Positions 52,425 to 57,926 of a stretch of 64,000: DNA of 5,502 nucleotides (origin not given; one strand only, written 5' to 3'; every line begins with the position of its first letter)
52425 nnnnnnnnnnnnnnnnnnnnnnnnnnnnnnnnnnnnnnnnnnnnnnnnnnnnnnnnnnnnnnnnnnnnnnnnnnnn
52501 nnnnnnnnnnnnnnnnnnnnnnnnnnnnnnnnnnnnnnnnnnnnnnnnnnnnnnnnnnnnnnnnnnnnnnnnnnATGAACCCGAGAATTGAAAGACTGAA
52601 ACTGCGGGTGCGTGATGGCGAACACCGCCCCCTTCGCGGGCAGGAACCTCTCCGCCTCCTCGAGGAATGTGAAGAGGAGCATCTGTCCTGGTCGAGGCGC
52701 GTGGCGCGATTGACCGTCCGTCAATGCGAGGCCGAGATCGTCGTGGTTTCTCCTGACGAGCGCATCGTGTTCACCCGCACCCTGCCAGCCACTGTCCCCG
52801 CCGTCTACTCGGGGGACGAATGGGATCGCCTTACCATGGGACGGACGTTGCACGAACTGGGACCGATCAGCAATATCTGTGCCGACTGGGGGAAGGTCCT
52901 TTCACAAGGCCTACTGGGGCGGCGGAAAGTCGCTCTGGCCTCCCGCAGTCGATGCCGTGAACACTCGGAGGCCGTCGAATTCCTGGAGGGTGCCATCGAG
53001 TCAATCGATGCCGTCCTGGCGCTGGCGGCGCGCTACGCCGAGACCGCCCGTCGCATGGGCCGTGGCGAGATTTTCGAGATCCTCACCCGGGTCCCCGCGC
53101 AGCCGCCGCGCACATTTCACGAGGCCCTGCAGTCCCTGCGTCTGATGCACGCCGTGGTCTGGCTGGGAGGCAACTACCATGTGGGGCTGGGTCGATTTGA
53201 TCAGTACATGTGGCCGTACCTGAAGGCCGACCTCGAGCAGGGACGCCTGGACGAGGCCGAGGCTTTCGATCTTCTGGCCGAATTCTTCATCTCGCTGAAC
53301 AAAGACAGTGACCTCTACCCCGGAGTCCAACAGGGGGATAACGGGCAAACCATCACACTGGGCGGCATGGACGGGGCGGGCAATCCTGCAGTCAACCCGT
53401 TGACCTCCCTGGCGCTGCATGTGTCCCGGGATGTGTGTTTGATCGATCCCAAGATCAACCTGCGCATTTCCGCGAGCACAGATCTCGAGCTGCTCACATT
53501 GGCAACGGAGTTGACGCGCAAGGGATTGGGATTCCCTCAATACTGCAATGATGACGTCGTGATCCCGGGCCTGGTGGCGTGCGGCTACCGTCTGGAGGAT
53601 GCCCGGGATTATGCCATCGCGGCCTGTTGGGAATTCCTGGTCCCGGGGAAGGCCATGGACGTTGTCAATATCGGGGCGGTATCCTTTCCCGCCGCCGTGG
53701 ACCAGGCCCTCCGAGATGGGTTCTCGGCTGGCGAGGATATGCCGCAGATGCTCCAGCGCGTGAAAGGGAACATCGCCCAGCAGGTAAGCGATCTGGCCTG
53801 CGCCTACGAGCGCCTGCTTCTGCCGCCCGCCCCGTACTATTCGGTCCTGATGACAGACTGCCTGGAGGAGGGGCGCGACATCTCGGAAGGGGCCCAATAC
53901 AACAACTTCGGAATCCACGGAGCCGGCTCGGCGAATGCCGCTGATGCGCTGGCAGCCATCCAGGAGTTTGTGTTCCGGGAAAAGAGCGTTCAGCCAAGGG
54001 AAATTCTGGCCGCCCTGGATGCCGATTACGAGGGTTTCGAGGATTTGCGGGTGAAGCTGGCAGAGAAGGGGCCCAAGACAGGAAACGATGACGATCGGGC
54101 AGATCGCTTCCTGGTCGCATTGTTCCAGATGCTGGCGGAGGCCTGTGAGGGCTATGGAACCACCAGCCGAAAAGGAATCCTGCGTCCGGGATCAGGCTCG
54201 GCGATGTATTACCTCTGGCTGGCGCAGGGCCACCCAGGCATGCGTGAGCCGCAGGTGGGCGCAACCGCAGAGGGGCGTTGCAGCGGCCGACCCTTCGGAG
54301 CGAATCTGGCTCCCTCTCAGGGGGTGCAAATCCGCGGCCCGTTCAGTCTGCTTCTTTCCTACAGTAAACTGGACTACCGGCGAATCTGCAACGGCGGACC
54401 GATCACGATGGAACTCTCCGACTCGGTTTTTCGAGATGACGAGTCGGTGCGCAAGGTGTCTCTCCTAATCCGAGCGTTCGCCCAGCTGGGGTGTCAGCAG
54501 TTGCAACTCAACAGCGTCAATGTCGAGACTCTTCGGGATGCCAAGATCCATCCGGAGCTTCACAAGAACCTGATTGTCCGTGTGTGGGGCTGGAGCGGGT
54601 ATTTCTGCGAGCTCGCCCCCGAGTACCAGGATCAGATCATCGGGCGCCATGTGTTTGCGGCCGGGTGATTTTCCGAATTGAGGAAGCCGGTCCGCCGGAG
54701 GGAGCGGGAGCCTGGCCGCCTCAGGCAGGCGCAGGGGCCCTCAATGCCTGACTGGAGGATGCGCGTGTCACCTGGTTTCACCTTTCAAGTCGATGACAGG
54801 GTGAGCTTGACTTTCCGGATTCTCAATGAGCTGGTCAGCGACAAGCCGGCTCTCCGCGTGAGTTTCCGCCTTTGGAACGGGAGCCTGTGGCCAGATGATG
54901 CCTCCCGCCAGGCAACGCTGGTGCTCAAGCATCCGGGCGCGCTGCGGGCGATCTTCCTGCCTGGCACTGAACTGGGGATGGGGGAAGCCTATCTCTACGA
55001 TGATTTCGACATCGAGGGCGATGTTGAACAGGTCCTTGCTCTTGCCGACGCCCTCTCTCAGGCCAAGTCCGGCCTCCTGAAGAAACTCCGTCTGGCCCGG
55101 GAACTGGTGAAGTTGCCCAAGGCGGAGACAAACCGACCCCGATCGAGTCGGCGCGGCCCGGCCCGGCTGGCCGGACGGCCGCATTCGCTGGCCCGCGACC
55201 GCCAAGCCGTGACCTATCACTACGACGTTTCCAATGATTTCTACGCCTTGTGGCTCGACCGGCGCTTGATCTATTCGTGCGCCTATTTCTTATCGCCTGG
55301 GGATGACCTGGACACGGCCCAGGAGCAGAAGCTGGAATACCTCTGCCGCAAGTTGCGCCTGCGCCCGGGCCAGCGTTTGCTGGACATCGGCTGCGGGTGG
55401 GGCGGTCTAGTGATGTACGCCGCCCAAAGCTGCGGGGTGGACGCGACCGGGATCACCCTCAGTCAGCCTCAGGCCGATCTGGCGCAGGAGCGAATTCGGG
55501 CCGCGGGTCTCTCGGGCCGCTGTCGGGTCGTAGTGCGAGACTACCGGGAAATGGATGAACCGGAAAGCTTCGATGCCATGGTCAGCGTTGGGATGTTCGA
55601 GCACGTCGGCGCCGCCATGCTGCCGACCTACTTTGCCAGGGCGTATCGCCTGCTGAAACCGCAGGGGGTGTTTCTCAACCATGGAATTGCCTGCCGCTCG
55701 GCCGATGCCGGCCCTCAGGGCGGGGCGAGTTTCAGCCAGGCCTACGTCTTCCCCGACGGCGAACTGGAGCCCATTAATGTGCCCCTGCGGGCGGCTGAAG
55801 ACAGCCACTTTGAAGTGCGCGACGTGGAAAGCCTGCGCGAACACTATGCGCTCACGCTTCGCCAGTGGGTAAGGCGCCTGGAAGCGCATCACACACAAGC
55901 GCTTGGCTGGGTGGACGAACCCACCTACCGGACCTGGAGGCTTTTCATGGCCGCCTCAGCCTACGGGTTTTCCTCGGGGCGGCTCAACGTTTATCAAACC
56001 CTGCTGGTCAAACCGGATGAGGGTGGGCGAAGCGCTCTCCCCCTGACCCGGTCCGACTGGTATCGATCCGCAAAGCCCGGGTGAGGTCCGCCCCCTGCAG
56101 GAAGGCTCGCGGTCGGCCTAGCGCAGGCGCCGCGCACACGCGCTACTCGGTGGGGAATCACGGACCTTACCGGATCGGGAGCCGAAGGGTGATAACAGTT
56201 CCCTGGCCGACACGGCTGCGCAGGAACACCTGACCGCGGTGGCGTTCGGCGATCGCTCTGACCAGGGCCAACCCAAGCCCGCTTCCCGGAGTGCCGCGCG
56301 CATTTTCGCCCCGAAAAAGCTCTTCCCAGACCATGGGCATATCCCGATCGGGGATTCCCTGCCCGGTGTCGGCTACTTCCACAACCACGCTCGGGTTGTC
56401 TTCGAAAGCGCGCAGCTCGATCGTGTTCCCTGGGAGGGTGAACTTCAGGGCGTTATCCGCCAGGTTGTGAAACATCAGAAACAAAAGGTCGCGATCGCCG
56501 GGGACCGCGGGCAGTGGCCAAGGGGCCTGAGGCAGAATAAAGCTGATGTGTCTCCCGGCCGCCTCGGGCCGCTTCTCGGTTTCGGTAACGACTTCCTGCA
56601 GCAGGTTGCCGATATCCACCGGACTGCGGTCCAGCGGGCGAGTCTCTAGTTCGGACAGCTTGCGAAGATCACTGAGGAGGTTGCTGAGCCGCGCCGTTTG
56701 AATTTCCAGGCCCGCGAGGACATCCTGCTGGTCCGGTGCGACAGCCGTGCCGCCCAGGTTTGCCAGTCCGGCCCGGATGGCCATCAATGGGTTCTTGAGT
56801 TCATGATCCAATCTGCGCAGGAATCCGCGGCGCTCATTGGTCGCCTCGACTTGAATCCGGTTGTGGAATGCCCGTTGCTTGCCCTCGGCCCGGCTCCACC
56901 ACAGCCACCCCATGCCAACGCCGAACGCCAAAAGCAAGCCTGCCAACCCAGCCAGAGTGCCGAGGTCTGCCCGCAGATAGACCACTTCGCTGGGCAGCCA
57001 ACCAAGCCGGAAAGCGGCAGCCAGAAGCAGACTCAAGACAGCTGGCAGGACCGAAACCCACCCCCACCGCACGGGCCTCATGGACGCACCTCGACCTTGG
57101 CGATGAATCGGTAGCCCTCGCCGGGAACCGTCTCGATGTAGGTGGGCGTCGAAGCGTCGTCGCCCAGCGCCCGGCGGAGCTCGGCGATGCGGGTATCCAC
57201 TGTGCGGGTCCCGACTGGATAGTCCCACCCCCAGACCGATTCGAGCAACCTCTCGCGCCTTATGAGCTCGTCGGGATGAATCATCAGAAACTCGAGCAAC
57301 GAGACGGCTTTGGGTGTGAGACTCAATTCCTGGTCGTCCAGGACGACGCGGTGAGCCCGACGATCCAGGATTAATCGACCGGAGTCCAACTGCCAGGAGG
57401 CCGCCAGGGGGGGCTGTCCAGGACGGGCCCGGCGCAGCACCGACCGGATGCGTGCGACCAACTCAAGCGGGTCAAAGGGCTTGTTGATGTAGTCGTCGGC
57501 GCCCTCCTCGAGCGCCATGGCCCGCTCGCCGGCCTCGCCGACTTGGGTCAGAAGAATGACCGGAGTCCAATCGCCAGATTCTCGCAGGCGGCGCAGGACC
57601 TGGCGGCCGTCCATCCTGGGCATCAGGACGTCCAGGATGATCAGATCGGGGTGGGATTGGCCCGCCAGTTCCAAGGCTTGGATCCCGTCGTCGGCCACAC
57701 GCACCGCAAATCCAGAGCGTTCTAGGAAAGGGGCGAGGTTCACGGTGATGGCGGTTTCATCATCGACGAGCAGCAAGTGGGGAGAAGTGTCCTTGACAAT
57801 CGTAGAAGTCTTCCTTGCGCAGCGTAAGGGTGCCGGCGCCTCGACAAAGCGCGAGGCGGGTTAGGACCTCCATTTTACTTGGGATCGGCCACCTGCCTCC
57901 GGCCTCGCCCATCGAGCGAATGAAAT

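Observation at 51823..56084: Compact 697-aa glycyl-radical enzyme coupled to an insert-less activase and followed by a CFA-synthase-family methyltransferase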

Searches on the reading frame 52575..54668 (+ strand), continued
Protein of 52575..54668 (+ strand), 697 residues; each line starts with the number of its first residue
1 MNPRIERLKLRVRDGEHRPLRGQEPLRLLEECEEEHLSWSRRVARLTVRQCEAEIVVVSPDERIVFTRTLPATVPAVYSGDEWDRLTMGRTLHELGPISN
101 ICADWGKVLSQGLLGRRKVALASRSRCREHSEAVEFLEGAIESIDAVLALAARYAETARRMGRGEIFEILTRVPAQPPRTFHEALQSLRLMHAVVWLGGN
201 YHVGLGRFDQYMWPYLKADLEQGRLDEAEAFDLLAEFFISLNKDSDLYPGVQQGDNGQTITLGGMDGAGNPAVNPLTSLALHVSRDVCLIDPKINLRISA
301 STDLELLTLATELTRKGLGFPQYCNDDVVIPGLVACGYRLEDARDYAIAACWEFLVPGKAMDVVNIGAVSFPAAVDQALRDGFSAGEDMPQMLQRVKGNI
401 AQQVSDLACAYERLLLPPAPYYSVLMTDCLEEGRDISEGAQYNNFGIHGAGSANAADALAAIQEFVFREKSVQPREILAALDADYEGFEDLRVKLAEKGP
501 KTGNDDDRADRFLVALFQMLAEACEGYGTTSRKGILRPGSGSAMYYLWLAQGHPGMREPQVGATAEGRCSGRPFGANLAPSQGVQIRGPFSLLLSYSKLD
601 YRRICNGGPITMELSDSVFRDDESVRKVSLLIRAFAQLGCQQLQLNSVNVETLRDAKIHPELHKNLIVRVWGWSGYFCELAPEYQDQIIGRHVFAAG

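Call 78: find_encoding_contigs(protein=P0137, flank=7000, max_places=2)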
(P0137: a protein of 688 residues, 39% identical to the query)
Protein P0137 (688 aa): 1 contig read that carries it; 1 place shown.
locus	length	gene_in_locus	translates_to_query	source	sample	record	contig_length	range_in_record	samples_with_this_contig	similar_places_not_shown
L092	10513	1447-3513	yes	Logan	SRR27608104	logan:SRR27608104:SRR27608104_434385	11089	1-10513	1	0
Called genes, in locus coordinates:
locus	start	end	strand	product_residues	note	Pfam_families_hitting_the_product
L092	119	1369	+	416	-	PF00465:Fe-ADH (weak), PF13685:Fe-ADH_2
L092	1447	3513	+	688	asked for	PF02901:PFL-like, PF01228:Gly_radical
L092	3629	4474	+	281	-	PF13353:Fer4_12, PF04055:Radical_SAM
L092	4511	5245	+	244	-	PF01182:Glucosamine_iso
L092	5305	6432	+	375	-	PF01979:Amidohydro_1, PF07969:Amidohydro_3 (weak)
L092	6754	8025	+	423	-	PF01595:CNNM, PF00571:CBS, PF03471:CorC_HlyC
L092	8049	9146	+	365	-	-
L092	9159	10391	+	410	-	PF03629:SASA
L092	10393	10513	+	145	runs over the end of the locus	PF02580:Tyr_Deacylase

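Call 79: search_protein_families(library=pfam, proteins=[L006:8386-9099:+, L029:12547-13098:+, L029:12194-12526:+], max_evalue=0.0001)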
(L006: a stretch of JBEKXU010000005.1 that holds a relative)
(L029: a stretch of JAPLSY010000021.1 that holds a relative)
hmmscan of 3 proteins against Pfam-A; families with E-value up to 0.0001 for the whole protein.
L006:8386-9099:+ (237 aa): 0 families

L029:12547-13098:+ (183 aa): 1 family
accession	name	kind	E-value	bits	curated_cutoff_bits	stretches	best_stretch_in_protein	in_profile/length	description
PF04191.18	PEMT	-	1.2e-11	45.4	25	1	62-161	2-102/105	Phospholipid methyltransferase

L029:12194-12526:+ (110 aa): 2 families
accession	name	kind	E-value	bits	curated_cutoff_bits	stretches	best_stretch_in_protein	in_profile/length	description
PF07883.17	Cupin_2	-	1.2e-09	38.2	27.2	1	40-98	2-60/70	Cupin domain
PF02311.25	AraC_binding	-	5.1e-05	23.5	21.1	1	44-98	11-65/135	AraC-like ligand binding domain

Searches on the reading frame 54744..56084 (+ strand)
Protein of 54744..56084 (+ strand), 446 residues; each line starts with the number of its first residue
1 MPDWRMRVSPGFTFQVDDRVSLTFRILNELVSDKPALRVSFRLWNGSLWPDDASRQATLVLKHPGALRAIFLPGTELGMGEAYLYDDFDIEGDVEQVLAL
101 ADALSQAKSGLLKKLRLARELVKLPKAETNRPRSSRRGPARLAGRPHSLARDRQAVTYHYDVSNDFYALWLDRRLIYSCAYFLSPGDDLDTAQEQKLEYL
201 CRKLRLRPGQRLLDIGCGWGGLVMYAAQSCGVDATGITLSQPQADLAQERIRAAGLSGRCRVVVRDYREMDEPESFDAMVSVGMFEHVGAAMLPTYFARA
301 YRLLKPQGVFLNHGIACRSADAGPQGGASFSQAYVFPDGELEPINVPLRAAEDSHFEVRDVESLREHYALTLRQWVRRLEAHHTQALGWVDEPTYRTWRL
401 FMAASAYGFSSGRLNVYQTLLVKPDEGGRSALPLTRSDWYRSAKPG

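Call 6: search_protein_families(library=pfam, proteins=[window:54744-56084:+])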
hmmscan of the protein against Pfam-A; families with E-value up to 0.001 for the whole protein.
window:54744-56084:+ (446 aa): 9 families
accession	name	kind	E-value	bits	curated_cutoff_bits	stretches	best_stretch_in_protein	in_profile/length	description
PF02353.26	CMAS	-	7.2e-87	291.6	27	1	148-418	2-272/273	Mycolic acid cyclopropane synthetase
PF13649.12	Methyltransf_25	-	9.9e-19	68.3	27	1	213-308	2-97/97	Methyltransferase domain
PF08241.18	Methyltransf_11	-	1.9e-15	57.7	21.2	1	213-311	1-94/95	Methyltransferase domain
PF08242.18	Methyltransf_12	-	1.8e-13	51.4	30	1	213-310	1-98/98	Methyltransferase domain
PF13847.12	Methyltransf_31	-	7.2e-09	35.9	27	1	207-311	2-108/145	Methyltransferase domain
PF13489.12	Methyltransf_23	-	7.5e-09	36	27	1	205-311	19-115/164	Methyltransferase domain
PF05175.20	MTS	-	4.3e-06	26.9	23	1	200-309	23-135/170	Methyltransferase small domain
PF25371.1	DUF7884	-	0.00029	21.4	27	1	27-101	2-78/90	Domain of unknown function (DUF7884)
PF01728.25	FtsJ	-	0.00073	19.9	24.1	0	196-256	8-67/181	FtsJ-like methyltransferase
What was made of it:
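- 54744..56084 (+): CMAS-family SAM-dependent methyltransferase, 446 aa, with an N-terminal DUF7884-like region. It is a neighbour by lineage-specific gene order and probably not a functional partner. PF02353 at E 7e-87 (call 6).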

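Call 7: search_protein_families(library=ncbifam, proteins=[window:54744-56084:+])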
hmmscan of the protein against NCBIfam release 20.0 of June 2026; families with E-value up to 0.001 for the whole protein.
window:54744-56084:+ (446 aa): 20 families
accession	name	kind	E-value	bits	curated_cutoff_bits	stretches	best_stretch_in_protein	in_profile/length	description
NF040703.1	cyclopro_CfaB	exception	1.2e-116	389.7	650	2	145-440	96-393/393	C17 cyclopropane fatty acid synthase CfaB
NF053839.1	CPFASynBruc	equivalog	3.5e-79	266.7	600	1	46-436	27-393/410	cyclopropane fatty acid synthase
NF008686.0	PRK11705.1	equivalog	3.7e-72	243.5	400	1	148-425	108-374/383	cyclopropane fatty acyl phospholipid synthase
NF040660.1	mycolic_MTase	equivalog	2.4e-48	165.1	390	1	154-423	6-283/283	cyclopropane mycolic acid synthase family methyltransferase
NF043040.1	corrin_prot_MT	hypoth_equivalog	7.5e-14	51.7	180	1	207-310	40-145/216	corrinoid protein-associated methyltransferase CpaM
TIGR01983.1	UbiG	equivalog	2.9e-08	33.3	102.95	1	205-310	49-149/228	bifunctional 2-polyprenyl-6-hydroxyphenol methylase/3-demethylubiquinol 3-O-methyltransferase UbiG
NF045667.1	MTase_DVU1556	equivalog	3e-08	33.4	155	1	202-391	16-167/213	DVU_1556 family methyltransferase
NF041943.1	GPPMT_Stmyces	equivalog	7e-08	32.7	400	1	202-269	70-138/272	geranyl diphosphate 2-C-methyltransferase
TIGR02021.1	BchM-ChlM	equivalog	6.6e-07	29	158.9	1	194-292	42-135/218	magnesium protoporphyrin IX methyltransferase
NF050150.1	RiPP_MTase_ApyS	equivalog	4.9e-06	26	400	1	189-273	125-207/323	RiPP biosynthesis methyltransferase ApyS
NF041537.1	ArsM_AhpD_UU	exception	3.1e-05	22.9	510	1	206-311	74-179/345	arsenite methyltransferase/AhpD domain selenoprotein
NF041536.1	ArsM_DUF2284_UU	exception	4.3e-05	22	575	1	206-311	74-179/459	arsenite methyltransferase/DUF2284 domain selenoprotein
TIGR02469.1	CbiT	equivalog_domain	4.8e-05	23.6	78.3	1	196-283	8-96/124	precorrin-6Y C5,15-methyltransferase (decarboxylating) subunit CbiT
NF041820.1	daptide_MTase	equivalog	5.1e-05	22.9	175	1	192-314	21-144/243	daptide-type RiPP biosynthesis methyltransferase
NF001244.0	PRK00216.1-5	equivalog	0.00026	20.4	216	1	200-283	40-125/236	bifunctional demethylmenaquinone methyltransferase/2-methoxy-6-polyprenyl-1,4-benzoquinol methylase UbiE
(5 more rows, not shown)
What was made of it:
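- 54744..56084 (+): NCBIfam CfaB at 389.7 bits, below the 650 cut-off (call 7).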

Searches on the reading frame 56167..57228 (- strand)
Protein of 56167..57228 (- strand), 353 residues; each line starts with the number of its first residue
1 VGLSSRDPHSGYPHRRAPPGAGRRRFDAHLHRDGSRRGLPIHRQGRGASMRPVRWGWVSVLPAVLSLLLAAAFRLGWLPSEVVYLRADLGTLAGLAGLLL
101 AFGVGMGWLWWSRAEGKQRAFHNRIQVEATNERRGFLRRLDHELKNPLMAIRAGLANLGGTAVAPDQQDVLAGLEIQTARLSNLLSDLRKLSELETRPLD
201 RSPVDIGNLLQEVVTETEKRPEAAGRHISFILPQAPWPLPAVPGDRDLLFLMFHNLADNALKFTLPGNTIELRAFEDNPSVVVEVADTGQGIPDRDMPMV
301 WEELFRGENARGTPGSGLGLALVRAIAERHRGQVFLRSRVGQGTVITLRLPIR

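Call 6: search_protein_families(library=pfam, proteins=[window:56167-57228:-])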
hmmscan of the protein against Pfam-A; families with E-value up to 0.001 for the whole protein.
window:56167-57228:- (353 aa): 3 families
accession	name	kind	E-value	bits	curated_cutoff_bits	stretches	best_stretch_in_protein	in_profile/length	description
PF02518.31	HATPase_c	-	1.8e-24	86.7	26.4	1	244-352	1-109/111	Histidine kinase-, DNA gyrase B-, and HSP90-like ATPase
PF00512.31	HisKA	-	2e-09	37.8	26.9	1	133-196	2-65/66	His Kinase A (phospho-acceptor) domain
PF13581.12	HATPase_c_2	-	6.6e-05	23.4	27.4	1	266-349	52-126/127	Histidine kinase-like ATPase domain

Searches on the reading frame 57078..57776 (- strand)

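Call 6: search_protein_families(library=pfam, proteins=[window:57078-57776:-])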
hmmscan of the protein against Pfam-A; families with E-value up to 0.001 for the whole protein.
window:57078-57776:- (232 aa): 3 families
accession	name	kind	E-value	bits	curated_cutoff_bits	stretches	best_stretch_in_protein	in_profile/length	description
PF00072.30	Response_reg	-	6.7e-30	103.9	30.2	1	2-111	2-111/111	Response regulator receiver domain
PF00486.34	Trans_reg_C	-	4.6e-25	87.9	26.2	1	149-224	2-77/77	Transcriptional regulatory protein, C terminal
PF21695.3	GlnR_1st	-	4.7e-05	23.7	27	1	16-111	17-108/111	Transcription regulator GlnR, N-terminal domain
